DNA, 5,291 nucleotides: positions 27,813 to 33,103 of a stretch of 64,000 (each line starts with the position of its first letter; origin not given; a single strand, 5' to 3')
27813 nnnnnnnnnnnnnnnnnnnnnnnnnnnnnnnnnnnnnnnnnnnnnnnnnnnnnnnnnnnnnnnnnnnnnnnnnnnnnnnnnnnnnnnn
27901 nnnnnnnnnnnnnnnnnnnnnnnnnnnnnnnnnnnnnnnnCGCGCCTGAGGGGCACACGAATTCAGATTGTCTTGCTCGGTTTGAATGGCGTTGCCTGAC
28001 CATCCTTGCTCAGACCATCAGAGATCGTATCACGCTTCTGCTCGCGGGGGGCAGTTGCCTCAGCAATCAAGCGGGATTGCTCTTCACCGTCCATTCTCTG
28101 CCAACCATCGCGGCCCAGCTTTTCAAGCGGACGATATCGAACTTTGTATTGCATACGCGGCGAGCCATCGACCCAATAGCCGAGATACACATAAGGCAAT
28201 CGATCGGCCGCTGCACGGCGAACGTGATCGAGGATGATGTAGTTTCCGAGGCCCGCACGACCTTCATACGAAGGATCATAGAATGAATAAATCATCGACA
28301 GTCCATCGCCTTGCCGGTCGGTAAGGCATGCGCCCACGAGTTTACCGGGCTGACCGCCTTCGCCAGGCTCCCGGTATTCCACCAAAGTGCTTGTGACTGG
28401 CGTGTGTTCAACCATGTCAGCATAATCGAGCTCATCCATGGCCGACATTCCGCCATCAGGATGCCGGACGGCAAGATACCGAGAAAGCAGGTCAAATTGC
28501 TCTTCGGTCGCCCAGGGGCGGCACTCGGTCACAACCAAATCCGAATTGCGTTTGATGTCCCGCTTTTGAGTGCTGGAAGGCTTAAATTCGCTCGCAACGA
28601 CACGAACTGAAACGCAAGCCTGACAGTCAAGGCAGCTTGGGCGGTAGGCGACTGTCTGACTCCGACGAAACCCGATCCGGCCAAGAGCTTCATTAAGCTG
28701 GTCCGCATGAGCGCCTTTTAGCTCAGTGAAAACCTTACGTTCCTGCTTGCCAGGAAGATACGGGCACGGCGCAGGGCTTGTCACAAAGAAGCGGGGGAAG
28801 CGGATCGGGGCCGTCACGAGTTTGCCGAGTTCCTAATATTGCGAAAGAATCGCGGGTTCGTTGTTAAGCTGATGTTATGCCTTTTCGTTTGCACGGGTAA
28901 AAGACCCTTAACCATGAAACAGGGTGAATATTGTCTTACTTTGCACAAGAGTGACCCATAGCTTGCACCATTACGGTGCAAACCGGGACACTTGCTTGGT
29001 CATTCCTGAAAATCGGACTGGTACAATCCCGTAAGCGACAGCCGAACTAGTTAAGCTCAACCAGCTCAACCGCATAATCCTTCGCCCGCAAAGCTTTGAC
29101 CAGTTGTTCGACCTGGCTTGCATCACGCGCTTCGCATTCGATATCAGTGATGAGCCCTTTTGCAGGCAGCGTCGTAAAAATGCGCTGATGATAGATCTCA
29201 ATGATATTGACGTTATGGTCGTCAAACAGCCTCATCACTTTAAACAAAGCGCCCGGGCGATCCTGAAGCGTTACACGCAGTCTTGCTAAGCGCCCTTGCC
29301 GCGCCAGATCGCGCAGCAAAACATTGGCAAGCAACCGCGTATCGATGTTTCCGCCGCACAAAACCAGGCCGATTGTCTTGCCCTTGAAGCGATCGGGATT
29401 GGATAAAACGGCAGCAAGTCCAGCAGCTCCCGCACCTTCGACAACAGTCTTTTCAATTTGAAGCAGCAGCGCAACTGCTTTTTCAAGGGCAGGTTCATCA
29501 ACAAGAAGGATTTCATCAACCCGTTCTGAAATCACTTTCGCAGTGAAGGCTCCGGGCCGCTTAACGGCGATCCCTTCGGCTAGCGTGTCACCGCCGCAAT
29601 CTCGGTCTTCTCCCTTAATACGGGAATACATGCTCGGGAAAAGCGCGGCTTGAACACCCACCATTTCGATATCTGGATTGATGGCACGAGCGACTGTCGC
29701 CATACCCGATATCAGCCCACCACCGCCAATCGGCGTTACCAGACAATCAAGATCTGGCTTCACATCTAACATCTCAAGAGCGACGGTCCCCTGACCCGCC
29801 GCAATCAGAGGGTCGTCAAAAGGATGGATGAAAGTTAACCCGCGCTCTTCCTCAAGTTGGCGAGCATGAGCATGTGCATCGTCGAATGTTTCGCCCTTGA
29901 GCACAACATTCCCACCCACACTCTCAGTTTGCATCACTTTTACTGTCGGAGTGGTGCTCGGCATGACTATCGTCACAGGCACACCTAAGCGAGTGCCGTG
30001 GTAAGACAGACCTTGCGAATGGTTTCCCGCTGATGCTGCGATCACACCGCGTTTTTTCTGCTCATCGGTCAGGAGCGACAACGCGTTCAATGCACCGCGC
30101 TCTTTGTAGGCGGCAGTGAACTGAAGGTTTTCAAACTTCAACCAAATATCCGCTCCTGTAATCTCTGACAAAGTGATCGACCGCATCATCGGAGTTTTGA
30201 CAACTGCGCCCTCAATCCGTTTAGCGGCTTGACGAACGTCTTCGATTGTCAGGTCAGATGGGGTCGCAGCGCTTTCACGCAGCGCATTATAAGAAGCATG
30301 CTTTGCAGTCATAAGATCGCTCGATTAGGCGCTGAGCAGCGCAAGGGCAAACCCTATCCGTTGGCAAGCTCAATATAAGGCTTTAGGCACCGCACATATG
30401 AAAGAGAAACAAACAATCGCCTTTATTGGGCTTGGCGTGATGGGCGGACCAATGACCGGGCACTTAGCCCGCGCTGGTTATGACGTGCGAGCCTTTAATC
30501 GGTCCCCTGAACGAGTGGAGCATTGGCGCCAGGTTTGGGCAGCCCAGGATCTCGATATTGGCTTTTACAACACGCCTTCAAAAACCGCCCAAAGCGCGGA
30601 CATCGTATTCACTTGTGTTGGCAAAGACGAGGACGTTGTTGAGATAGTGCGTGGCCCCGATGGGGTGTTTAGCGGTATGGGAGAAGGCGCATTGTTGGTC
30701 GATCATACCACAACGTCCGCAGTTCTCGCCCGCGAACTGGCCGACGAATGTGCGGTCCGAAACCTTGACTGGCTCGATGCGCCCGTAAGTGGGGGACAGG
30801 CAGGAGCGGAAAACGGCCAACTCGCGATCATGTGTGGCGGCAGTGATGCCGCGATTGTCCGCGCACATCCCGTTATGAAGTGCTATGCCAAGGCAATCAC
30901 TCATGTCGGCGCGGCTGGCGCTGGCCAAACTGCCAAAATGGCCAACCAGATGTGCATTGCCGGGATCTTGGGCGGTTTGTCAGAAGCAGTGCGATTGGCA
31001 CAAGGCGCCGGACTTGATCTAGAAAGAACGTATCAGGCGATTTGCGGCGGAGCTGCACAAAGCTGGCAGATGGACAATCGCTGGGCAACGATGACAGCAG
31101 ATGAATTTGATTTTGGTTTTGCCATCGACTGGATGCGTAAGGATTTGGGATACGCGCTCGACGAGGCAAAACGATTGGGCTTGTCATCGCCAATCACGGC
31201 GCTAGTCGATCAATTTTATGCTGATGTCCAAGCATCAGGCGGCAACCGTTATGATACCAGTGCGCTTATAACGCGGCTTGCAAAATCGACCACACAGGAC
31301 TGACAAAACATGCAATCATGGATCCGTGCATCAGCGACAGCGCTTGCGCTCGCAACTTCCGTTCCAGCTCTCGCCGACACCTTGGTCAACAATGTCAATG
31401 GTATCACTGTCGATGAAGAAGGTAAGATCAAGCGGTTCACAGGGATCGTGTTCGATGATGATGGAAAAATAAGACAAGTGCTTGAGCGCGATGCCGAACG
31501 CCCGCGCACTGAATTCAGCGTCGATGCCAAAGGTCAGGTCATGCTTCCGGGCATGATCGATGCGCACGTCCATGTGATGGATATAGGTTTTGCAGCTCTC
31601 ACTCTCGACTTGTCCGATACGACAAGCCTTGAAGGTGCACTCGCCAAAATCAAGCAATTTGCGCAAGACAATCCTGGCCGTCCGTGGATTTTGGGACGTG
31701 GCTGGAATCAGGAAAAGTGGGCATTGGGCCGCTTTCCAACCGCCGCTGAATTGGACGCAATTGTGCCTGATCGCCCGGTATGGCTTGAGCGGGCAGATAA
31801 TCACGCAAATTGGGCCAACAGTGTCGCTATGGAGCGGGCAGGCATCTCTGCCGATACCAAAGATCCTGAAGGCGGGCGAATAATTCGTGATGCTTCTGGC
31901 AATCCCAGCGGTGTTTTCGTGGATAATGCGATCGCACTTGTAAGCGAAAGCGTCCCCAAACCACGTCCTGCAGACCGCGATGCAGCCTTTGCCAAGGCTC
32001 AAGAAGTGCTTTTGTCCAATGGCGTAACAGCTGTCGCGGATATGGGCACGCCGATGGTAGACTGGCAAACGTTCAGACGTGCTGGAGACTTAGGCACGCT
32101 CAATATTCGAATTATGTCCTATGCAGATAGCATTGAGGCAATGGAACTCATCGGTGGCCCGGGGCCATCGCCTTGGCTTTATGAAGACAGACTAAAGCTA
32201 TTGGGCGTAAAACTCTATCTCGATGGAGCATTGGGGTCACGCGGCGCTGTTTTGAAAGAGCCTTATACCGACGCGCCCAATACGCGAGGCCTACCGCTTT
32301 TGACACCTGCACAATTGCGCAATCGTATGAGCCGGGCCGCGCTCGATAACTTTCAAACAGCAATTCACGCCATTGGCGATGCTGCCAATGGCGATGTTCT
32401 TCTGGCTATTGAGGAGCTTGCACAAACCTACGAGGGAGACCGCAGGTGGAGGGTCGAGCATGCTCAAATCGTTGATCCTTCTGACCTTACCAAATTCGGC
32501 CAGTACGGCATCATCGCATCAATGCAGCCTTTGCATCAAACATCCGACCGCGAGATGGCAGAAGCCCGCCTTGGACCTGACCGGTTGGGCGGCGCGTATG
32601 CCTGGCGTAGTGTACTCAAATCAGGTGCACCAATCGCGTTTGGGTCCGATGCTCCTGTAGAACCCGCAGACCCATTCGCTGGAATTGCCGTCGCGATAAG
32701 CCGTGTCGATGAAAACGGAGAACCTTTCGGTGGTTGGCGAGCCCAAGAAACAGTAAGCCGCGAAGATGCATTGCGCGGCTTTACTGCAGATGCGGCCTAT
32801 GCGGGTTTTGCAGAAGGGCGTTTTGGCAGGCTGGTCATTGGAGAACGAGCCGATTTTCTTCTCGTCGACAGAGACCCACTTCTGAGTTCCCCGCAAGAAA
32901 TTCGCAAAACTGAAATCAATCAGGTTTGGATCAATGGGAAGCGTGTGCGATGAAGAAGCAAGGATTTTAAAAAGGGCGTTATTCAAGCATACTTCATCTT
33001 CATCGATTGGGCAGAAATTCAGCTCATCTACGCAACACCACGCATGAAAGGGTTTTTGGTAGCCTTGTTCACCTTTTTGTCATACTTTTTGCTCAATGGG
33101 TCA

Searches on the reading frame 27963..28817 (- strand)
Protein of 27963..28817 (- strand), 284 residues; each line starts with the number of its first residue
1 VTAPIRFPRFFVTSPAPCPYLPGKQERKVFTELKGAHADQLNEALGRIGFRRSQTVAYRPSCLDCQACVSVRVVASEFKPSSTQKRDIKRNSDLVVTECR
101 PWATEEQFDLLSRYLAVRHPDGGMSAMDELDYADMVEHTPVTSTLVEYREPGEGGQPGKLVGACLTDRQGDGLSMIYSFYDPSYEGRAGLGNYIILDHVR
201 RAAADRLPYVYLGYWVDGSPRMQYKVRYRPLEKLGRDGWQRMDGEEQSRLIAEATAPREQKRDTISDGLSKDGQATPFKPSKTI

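Call 45: search_protein_families(library=pfam, proteins=[window:27963-28817:-], max_evalue=0.000001)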
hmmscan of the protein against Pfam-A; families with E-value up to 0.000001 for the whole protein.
window:27963-28817:- (284 aa): 2 families
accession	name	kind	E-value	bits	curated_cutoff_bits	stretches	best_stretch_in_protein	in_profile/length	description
PF04377.21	ATE_C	-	1.9e-33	116.1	25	1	106-234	1-121/122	Arginine-tRNA-protein transferase, C terminus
PF04376.19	ATE_N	-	4e-22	78.7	27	1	17-86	2-72/72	Arginine-tRNA-protein transferase, N terminus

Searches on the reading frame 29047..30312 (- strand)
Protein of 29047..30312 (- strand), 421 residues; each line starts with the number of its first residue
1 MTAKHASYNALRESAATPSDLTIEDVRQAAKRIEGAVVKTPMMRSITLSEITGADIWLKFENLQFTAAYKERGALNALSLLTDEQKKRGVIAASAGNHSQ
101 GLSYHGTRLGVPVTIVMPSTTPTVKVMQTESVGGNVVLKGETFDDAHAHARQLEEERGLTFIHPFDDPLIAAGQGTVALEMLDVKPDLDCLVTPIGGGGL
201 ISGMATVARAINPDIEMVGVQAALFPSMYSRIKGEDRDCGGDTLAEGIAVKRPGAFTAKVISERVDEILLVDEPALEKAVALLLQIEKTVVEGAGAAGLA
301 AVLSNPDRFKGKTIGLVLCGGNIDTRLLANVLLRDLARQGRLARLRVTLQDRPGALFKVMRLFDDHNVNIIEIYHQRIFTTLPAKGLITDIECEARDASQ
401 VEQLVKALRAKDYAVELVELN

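Call 45: search_protein_families(library=pfam, proteins=[window:29047-30312:-], max_evalue=0.000001)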
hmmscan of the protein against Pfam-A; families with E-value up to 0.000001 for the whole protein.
window:29047-30312:- (421 aa): 2 families
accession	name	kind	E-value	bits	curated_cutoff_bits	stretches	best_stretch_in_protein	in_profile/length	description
PF00291.31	PALP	-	6.4e-76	255.9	35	1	34-320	2-295/295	Pyridoxal-phosphate dependent enzyme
PF01842.31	ACT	-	7.5e-10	38.8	27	1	344-409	2-65/66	ACT domain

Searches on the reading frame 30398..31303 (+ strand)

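Call 45: search_protein_families(library=pfam, proteins=[window:30398-31303:+], max_evalue=0.000001)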
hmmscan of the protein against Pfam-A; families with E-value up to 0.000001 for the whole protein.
window:30398-31303:+ (301 aa): 3 families
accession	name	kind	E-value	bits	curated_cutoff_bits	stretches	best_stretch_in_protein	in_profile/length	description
PF03446.21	NAD_binding_2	-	2.8e-48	164.4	21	1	6-171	1-161/161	NAD binding domain of 6-phosphogluconate dehydrogenase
PF14833.11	NAD_binding_11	-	8.1e-33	113.7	30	1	174-292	1-120/122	NAD-binding of NADP-dependent 3-hydroxyisobutyrate dehydrogenase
PF03807.23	F420_oxidored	-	3.1e-08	34.6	21.6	1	6-74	1-67/94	NADP oxidoreductase coenzyme F420-dependent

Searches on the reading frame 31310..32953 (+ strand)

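Call 45: search_protein_families(library=pfam, proteins=[window:31310-32953:+], max_evalue=0.000001)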
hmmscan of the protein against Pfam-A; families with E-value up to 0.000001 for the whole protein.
window:31310-32953:+ (547 aa): 2 families
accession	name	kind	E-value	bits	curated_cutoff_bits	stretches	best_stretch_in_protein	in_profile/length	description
PF07969.17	Amidohydro_3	-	2.7e-101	340.8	29.7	1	71-546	3-471/472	Amidohydrolase family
PF01979.26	Amidohydro_1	-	3.4e-11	43.4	25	0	225-546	36-345/345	Amidohydrolase family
